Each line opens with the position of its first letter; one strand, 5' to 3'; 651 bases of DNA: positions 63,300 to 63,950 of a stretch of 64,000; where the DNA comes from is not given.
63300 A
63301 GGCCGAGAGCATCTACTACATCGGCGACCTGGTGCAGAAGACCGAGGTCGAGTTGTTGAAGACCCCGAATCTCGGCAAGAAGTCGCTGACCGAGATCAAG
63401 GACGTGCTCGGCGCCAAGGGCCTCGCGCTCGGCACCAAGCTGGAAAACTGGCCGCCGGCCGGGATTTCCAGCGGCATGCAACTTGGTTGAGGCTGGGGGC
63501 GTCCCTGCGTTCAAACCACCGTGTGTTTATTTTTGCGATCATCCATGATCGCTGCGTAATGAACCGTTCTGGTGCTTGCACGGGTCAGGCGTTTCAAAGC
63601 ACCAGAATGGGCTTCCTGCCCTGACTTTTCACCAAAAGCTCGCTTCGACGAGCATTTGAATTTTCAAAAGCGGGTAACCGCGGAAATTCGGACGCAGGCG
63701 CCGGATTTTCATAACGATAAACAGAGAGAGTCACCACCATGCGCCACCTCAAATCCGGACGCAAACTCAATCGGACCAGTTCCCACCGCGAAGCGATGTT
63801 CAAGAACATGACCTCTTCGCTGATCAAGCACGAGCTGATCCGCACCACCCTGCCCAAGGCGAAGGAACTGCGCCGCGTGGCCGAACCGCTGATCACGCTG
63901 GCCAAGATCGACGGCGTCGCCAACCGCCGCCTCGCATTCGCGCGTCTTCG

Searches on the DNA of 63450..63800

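Call 81: search_rna_families(source=window, start=63450, end=63800, threshold=evalue, max_evalue=10)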
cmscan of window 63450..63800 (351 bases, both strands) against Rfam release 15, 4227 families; matches with E-value up to 10: 1.
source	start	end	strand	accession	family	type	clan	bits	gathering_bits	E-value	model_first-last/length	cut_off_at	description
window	63559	63658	+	RF02144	rsmX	Gene;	CL00106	12.6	56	5.1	1-114/114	no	rsmX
